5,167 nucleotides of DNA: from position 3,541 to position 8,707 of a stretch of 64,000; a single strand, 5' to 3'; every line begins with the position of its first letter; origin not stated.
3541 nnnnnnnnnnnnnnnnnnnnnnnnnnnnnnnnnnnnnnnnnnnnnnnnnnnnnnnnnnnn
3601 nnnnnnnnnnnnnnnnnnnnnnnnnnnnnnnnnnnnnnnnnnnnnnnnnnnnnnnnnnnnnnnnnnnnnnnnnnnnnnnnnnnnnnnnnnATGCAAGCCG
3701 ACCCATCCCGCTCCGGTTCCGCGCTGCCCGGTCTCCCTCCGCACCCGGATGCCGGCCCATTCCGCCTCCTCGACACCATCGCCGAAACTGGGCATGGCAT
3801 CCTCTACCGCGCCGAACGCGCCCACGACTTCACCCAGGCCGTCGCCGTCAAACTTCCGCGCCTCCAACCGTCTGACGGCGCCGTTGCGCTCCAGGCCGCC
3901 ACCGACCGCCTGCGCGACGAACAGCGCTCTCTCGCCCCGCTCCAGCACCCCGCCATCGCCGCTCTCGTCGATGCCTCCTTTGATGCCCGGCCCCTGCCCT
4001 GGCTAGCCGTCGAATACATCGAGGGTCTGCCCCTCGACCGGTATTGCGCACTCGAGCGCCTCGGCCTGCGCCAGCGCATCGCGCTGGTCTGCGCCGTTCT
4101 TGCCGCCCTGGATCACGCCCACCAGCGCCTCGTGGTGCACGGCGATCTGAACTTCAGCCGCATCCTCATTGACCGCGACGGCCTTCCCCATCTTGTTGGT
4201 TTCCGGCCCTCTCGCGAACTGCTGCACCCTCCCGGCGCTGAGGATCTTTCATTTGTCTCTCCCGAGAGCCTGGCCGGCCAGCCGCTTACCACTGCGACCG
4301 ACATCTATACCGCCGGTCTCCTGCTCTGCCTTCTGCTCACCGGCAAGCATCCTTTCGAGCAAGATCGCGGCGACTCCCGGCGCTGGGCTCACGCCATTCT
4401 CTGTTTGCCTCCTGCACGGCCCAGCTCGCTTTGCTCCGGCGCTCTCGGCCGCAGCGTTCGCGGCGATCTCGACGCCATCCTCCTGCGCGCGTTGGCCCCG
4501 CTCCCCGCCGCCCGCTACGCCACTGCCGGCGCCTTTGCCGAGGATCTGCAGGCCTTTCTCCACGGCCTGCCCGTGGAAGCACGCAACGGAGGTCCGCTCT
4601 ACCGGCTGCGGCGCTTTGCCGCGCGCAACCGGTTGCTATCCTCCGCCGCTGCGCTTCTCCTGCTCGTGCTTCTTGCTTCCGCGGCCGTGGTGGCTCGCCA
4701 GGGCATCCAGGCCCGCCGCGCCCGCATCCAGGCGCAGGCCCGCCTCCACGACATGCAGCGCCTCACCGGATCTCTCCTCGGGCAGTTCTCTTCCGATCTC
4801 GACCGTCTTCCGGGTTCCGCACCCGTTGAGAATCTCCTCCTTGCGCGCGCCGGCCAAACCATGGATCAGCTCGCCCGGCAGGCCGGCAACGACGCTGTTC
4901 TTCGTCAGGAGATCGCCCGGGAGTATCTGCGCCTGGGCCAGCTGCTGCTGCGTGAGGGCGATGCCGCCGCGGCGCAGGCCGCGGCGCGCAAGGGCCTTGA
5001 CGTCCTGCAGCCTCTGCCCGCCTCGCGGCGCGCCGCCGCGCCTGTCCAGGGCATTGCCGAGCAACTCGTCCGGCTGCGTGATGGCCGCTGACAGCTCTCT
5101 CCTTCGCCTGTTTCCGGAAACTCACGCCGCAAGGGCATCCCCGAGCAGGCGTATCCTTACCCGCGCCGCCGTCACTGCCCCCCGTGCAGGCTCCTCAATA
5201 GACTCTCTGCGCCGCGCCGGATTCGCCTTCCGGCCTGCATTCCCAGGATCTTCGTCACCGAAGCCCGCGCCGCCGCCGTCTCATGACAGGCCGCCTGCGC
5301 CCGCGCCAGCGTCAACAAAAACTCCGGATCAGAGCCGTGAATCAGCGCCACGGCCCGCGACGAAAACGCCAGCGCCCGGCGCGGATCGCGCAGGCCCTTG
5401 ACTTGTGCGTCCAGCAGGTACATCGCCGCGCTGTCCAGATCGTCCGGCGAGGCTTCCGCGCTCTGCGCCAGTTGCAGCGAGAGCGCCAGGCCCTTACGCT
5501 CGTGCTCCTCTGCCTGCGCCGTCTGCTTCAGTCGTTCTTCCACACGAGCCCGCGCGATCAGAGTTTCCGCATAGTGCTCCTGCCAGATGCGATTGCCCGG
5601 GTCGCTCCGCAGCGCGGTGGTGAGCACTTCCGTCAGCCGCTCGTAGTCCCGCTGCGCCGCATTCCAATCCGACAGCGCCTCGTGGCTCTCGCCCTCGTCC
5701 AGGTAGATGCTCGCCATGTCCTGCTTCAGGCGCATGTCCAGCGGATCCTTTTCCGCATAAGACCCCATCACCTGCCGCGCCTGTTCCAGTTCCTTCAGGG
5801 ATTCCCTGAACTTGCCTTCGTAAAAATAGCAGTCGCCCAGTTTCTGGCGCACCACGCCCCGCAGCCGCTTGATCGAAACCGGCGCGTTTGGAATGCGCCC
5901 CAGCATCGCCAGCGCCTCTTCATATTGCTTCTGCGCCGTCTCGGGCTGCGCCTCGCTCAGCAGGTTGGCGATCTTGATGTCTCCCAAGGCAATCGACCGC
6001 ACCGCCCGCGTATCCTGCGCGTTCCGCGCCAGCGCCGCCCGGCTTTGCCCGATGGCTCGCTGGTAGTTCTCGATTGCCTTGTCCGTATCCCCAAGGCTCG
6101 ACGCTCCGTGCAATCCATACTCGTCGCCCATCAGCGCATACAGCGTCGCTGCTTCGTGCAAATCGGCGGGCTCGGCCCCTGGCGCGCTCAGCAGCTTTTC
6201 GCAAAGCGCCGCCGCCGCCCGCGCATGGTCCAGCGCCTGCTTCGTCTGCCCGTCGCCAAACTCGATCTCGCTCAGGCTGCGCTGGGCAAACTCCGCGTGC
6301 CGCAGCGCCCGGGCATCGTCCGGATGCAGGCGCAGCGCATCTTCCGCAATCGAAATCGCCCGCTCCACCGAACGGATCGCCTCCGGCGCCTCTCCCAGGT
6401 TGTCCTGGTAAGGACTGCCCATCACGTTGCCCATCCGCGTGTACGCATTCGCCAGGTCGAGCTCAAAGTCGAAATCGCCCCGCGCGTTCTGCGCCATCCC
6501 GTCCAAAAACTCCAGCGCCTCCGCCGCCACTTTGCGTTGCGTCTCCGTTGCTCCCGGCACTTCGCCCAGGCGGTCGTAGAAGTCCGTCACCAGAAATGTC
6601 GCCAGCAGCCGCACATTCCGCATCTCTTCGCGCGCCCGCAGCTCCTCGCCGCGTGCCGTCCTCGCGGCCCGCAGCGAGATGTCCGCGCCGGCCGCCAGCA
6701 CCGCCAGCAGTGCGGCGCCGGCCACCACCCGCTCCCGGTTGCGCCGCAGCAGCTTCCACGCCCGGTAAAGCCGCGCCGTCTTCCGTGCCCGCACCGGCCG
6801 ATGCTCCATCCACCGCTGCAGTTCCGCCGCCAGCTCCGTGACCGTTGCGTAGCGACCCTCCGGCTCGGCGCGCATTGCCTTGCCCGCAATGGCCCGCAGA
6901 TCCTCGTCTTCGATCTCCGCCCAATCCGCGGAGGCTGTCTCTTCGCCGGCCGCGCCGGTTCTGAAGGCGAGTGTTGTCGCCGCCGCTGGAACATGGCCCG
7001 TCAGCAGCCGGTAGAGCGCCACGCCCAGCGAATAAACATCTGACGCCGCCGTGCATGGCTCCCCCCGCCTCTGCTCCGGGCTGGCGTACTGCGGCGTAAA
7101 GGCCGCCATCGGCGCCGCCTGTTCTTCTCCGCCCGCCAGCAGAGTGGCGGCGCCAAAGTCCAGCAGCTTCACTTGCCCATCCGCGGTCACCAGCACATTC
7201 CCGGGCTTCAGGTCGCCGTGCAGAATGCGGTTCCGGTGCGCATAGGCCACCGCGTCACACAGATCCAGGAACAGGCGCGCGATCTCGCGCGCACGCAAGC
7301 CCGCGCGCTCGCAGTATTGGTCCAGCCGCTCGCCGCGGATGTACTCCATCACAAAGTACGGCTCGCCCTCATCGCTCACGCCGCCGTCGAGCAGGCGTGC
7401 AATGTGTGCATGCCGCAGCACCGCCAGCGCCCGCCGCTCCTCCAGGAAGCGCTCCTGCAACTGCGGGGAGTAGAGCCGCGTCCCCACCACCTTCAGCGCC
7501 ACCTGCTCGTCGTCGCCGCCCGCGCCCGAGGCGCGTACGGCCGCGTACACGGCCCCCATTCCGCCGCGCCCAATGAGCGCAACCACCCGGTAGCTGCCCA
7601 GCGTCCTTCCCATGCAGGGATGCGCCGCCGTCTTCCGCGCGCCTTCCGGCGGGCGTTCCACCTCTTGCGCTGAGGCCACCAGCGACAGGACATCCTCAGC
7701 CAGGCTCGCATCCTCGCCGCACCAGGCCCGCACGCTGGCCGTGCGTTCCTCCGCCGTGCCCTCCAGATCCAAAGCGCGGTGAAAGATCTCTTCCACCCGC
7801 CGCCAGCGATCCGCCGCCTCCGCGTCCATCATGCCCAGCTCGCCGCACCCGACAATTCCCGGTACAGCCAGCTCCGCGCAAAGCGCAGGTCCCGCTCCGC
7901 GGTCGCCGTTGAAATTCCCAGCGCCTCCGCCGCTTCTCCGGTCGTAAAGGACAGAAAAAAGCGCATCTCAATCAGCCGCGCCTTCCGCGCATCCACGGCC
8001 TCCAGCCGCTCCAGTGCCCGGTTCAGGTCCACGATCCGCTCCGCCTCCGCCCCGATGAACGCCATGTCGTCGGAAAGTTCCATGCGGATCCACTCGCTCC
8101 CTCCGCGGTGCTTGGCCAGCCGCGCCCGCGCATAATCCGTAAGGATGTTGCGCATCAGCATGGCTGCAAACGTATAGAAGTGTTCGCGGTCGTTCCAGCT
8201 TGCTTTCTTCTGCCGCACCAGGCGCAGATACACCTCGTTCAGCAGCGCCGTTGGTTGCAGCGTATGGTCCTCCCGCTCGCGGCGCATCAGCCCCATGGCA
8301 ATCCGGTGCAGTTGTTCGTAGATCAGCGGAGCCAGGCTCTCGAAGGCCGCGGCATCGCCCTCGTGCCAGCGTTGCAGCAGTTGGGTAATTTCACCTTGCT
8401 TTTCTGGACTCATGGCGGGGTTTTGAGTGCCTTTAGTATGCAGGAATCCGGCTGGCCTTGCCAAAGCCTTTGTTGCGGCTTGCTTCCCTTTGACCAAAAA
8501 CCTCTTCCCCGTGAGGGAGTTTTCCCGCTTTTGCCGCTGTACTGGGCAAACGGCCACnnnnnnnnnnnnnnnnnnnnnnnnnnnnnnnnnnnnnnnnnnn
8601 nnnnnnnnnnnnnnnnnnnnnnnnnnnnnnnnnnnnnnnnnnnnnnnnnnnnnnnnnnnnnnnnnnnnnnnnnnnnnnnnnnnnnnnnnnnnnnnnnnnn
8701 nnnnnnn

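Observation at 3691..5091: Intact but catalytically dead pseudokinase, paralogous to the convergent TPR kinase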

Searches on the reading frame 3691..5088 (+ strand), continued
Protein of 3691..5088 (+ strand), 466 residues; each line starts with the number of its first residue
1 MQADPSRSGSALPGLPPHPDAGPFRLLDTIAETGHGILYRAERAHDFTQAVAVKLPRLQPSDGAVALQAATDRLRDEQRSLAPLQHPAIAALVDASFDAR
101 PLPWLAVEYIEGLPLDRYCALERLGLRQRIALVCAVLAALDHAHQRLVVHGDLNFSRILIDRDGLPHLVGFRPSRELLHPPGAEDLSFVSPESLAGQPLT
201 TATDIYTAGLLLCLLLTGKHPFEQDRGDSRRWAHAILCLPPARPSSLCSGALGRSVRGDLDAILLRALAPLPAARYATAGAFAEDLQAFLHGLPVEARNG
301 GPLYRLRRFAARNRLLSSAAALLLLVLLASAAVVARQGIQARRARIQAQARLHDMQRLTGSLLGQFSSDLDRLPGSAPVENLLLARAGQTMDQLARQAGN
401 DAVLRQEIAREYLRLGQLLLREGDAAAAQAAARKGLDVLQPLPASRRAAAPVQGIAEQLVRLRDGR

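Call 82: find_encoding_contigs(protein=P0123, flank=8000, max_places=3)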
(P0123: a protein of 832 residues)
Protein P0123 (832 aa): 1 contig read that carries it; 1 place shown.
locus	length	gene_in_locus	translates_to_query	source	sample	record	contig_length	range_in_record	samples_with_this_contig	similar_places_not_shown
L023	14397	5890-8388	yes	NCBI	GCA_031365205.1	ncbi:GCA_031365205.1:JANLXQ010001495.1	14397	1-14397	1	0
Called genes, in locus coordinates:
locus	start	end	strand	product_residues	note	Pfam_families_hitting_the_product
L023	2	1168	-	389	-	?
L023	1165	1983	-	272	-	PF00481:PP2C, PF13672:PP2C_2, PF07228:SpoIIE (weak)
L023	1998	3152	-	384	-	PF00069:Pkinase, PF07714:PK_Tyr_Ser-Thr, PF01636:APH (faint), PF03109:ABC1 (weak)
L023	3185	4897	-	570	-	PF16697:Yop-YscD_cpl, PF00498:FHA, PF13365:Trypsin_2, PF00089:Trypsin (weak)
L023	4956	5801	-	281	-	-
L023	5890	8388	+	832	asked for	PF00069:Pkinase, PF07714:PK_Tyr_Ser-Thr, PF03109:ABC1, PF00515:TPR_1 (faint)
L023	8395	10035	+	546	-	PF00069:Pkinase, PF07714:PK_Tyr_Ser-Thr, PF01636:APH (faint), PF03109:ABC1 (weak), PF00069:Pkinase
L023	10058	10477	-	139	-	-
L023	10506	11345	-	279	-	-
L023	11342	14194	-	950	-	PF03710:GlnE, PF08335:GlnD_UR_UTase, PF03710:GlnE, PF08335:GlnD_UR_UTase (weak)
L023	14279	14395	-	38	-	?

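Call 89: find_encoding_contigs(protein=P0140, flank=8000, max_places=2)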
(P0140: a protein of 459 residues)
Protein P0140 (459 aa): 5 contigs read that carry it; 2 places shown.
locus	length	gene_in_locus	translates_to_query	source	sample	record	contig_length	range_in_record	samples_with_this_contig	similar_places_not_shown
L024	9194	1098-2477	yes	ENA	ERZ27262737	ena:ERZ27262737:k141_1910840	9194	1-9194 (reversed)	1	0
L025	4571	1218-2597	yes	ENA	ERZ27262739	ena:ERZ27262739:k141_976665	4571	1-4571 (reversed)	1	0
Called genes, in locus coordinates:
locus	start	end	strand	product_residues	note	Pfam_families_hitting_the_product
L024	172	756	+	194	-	-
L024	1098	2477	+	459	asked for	PF00069:Pkinase, PF01636:APH (faint), PF07714:PK_Tyr_Ser-Thr, PF19974:TCAD9 (weak)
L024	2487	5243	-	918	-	PF00069:Pkinase, PF01636:APH (faint), PF07714:PK_Tyr_Ser-Thr, PF03109:ABC1 (weak)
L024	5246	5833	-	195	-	PF07638:Sigma70_ECF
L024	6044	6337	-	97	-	-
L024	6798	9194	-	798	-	?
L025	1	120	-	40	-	?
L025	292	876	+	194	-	-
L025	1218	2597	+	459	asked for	PF00069:Pkinase, PF01636:APH (faint), PF07714:PK_Tyr_Ser-Thr, PF19974:TCAD9 (weak)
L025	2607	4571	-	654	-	?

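Call 90: find_encoding_contigs(protein=P0193, flank=8000, max_places=2)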
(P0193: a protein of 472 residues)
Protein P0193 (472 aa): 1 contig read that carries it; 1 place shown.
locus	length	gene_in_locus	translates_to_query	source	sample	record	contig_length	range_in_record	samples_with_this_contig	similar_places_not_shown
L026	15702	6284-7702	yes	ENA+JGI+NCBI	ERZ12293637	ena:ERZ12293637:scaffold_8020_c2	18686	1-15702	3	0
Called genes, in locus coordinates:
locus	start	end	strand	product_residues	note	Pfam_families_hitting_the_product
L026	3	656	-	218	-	?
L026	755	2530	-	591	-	-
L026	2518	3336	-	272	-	PF00005:ABC_tran, PF13304:AAA_21 (faint)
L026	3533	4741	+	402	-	PF00150:Cellulase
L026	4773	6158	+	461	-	PF17767:NAPRTase_N, PF04095:NAPRTase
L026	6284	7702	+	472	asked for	PF00069:Pkinase, PF07714:PK_Tyr_Ser-Thr, PF03109:ABC1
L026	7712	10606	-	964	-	PF00069:Pkinase, PF07714:PK_Tyr_Ser-Thr, PF01636:APH (faint), PF03109:ABC1 (weak)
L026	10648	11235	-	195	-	PF07638:Sigma70_ECF, PF08281:Sigma70_r4_2 (weak), PF04545:Sigma70_r4 (weak)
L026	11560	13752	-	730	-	PF03169:OPT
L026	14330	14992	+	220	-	PF00156:Pribosyltran (weak)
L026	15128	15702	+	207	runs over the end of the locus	PF01844:HNH, PF13395:HNH_4 (weak), PF14279:HNH_5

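Call 91: find_encoding_contigs(protein=P0121, flank=8000, max_places=2)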
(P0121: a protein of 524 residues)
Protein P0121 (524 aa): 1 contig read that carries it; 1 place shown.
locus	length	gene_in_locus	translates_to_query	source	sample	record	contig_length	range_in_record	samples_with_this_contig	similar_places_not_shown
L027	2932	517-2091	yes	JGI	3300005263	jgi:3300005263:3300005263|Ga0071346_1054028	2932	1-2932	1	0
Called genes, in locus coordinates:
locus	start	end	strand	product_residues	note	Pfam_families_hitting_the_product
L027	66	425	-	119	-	-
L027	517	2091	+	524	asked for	PF00069:Pkinase, PF07714:PK_Tyr_Ser-Thr, PF03109:ABC1 (weak), PF14559:TPR_19 (faint)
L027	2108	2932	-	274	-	?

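Call 92: find_encoding_contigs(protein=P0148, flank=8000, max_places=2)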
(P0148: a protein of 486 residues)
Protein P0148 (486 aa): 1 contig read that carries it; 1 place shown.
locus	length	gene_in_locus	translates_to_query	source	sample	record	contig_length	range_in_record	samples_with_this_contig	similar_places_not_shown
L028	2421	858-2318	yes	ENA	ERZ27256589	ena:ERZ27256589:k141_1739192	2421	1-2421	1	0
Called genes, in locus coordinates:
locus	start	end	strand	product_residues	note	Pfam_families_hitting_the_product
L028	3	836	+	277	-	?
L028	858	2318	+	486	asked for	PF00069:Pkinase, PF07714:PK_Tyr_Ser-Thr, PF03109:ABC1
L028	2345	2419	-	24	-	?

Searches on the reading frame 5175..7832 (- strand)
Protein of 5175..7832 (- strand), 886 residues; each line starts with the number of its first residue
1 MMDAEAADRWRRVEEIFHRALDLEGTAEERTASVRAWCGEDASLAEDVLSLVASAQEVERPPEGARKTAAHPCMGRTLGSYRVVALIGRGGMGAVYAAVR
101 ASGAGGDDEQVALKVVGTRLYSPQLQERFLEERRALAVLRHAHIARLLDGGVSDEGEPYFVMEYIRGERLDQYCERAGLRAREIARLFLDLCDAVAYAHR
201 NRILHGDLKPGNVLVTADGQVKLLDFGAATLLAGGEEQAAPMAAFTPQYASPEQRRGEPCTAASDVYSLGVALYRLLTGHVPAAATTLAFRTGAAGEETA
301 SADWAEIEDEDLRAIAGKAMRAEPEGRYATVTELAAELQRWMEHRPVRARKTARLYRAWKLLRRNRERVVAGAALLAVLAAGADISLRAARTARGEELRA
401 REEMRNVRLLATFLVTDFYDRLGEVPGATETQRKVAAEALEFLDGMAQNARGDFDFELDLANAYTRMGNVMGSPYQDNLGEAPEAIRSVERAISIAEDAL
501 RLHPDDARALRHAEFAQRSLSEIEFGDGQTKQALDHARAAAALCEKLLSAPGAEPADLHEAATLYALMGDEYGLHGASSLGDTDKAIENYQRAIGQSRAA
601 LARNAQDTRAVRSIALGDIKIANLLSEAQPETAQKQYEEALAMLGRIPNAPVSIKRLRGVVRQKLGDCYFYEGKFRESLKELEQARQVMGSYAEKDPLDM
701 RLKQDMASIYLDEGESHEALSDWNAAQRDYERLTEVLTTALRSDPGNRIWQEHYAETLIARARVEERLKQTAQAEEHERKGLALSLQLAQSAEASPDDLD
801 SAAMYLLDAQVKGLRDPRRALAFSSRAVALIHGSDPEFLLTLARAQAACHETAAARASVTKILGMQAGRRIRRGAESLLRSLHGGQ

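Call 5: search_protein_families(library=pfam, proteins=[window:5175-7832:-], max_evalue=0.01)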
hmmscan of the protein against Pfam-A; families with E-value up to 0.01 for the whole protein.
window:5175-7832:- (886 aa): 13 families
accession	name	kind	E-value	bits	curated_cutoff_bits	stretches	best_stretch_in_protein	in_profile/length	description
PF00069.31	Pkinase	-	3.3e-41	141.9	31.7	1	81-285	1-199/263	Protein kinase domain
PF07714.23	PK_Tyr_Ser-Thr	-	2e-30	106.4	23.1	1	85-327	5-248/258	Protein tyrosine and serine/threonine kinase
PF03109.22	ABC1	-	3.9e-10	39.7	22.9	1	159-230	144-215/244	ABC1 atypical kinase-like domain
PF13424.12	TPR_12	-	1.2e-09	38.7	30.1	1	664-721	8-66/77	Tetratricopeptide repeat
PF07719.23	TPR_2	-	7.1e-08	32.4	27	0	664-687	6-29/34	Tetratricopeptide repeat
PF14559.12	TPR_19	-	3.1e-07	31.1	25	0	436-469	7-40/68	Tetratricopeptide repeat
PF01636.29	APH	-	9.9e-07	29.2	23.2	2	189-230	155-198/239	Phosphotransferase enzyme family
PF13428.12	TPR_14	-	1.7e-06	28.6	23.5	0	484-511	12-39/44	Tetratricopeptide repeat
PF00515.34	TPR_1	-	0.00036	20.7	27.8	0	579-594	13-28/34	Tetratricopeptide repeat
PF01163.29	RIO1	-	0.0013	18.8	22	1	160-229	83-151/187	RIO domain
PF14531.12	Kinase-like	-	0.0037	17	25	1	182-284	143-252/289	Kinase-like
PF13174.12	TPR_6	-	0.0045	18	26.3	0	664-696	5-30/33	Tetratricopeptide repeat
PF13181.12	TPR_8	-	0.0054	17.2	25.7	0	578-595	12-29/34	Tetratricopeptide repeat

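Call 64: search_protein_families(library=ncbifam, proteins=[window:5175-7832:-], max_evalue=0.001)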
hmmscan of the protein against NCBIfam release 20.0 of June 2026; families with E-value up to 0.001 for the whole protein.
window:5175-7832:- (886 aa): 21 families
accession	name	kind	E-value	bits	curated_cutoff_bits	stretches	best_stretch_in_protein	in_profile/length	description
NF033483.0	PknB_PASTA_kin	equivalog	4.8e-59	200.8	450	1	80-352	8-279/563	Stk1 family PASTA domain-containing Ser/Thr kinase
NF047741.1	antiphage_MADS6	equivalog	9e-42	143.4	460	2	190-350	307-469/612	methylation-associated defense system protein kinase MAD6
TIGR03903.1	TOMM_kin_cyc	equivalog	6.1e-36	123.7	705.75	1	109-283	4-190/1267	TOMM system kinase/cyclase fusion protein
NF052427.1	StpK7MSMEG_1200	equivalog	4.9e-33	114.5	900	1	76-397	4-326/601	serine/threonine protein kinase StpK7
NF009651.0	PRK13184.1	equivalog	3e-31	108.2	839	1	79-352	2-301/932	serine/threonine-protein kinase PknD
NF038150.1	lanthi_synth_IV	equivalog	2.3e-28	99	650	1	72-354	182-470/851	class IV lanthionine synthetase LanL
NF033442.0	BREX_PglW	equivalog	7.7e-26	90.1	990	2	131-344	259-489/1391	BREX system serine/threonine kinase PglW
NF053615.1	SerThrKinAfsKStmc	equivalog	1.5e-20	73.5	1300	1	76-337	10-263/809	protein serine/threonine kinase AfsK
NF038151.1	lanthi_synth_III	equivalog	8.6e-15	54.2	575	1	127-345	268-490/833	class III lanthionine synthetase LanKC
NF011463.0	PRK14879.1-4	equivalog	2.2e-11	43.7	188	1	126-241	62-172/237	Kae1-associated kinase Bud32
NF058632.1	SerThrKinPrkT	equivalog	9e-11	41.3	280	1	80-231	22-167/322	serine/threonine protein kinase PrkT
TIGR03724.2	arch_bud32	equivalog_domain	4e-10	39.5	125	1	128-255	39-157/193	KEOPS complex kinase/ATPase Bud32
NF011461.0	PRK14879.1-2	equivalog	7.3e-10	39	372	1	159-239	79-156/225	Kae1-associated kinase Bud32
NF011464.0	PRK14879.1-7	equivalog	4.3e-08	33.1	246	1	159-231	82-151/221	Kae1-associated kinase Bud32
NF007174.0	PRK09605.1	equivalog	3.9e-07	28.9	447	1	126-266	380-510/535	bifunctional N(6)-L-threonylcarbamoyladenine synthase/serine/threonine protein kinase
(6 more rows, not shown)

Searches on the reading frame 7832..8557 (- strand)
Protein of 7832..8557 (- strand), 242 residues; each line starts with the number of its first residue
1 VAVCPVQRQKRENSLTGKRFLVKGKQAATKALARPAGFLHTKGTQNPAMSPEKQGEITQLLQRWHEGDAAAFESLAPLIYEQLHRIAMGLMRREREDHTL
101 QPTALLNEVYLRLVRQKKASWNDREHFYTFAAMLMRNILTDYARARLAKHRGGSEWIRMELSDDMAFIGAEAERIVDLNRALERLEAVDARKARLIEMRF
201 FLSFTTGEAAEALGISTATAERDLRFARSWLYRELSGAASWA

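Call 5: search_protein_families(library=pfam, proteins=[window:7832-8557:-], max_evalue=0.01)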
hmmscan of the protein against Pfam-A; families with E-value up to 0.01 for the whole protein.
window:7832-8557:- (242 aa): 4 families
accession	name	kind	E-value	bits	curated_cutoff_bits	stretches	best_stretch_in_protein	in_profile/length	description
PF07638.17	Sigma70_ECF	-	7.5e-49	166.6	21.1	1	55-236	2-184/185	ECF sigma factor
PF08281.18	Sigma70_r4_2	-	3.6e-06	27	25.7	1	180-231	3-54/54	Sigma-70, region 4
PF04545.22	Sigma70_r4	-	0.0037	17.2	24.1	1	185-219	2-36/50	Sigma-70, region 4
PF08220.18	HTH_DeoR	-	0.0071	16.5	21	0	205-226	16-37/57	DeoR-like helix-turn-helix domain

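Call 64: search_protein_families(library=ncbifam, proteins=[window:7832-8416:-], max_evalue=0.001)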
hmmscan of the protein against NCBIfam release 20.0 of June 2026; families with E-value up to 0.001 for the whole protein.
window:7832-8416:- (195 aa): 16 families
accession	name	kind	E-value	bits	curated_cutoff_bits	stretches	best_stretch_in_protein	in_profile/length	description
TIGR02999.1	Sig-70_X6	subfamily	1.5e-58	197.7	126.15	1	9-189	3-183/183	ECF-type sigma factor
TIGR02937.1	sigma70-ECF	superfamily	9.8e-16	57.8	42.9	1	24-188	2-165/165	sigma-70 family RNA polymerase sigma factor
NF009166.1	PRK12513.1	equivalog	3.9e-10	39.8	206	1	11-190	10-188/193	RNA polymerase sigma factor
NF009186.0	PRK12534.1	equivalog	4.7e-06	26.5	267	1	7-173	9-170/187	RNA polymerase sigma factor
NF007228.0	PRK09646.1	subfamily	5.8e-06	26.1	226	1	4-182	11-184/194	ECF RNA polymerase sigma factor SigK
NF005644.0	PRK07408.1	subfamily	2e-05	24.3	261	1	124-178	192-243/258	RNA polymerase sigma factor SigF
NF009195.0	PRK12543.1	subfamily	4e-05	23.2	197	1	8-174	5-164/192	RNA polymerase sigma factor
NF007216.0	PRK09638.1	equivalog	4.5e-05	23.3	194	1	11-189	6-175/180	RNA polymerase sigma factor SigY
TIGR02985.1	Sig70_bacteroi1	subfamily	6.7e-05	23.1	126.4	1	24-184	2-158/162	RNA polymerase sigma-70 factor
NF007220.0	PRK09639.1-5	equivalog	0.00011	22.1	260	1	45-171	24-147/181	RNA polymerase sigma factor SigX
TIGR02954.1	Sig70_famx3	hypoth_equivalog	0.00012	21.9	188.5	1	12-188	5-167/170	RNA polymerase sigma-70 factor, TIGR02954 family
NF007225.0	PRK09643.1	equivalog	0.00016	21.4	190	1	11-188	15-182/204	RNA polymerase sigma factor SigM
NF058625.1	sigma_PG0214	equivalog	0.00018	21.2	130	1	24-188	5-161/170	GFO_1088 family ECF-type sigma factor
TIGR02983.1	SigE-fam_strep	subfamily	0.00031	20.6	141.55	1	24-184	7-154/162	SigE family RNA polymerase sigma factor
TIGR02980.1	SigBFG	subfamily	0.00055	19.7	234.35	1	96-175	134-213/227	SigB/SigF/SigG family RNA polymerase sigma factor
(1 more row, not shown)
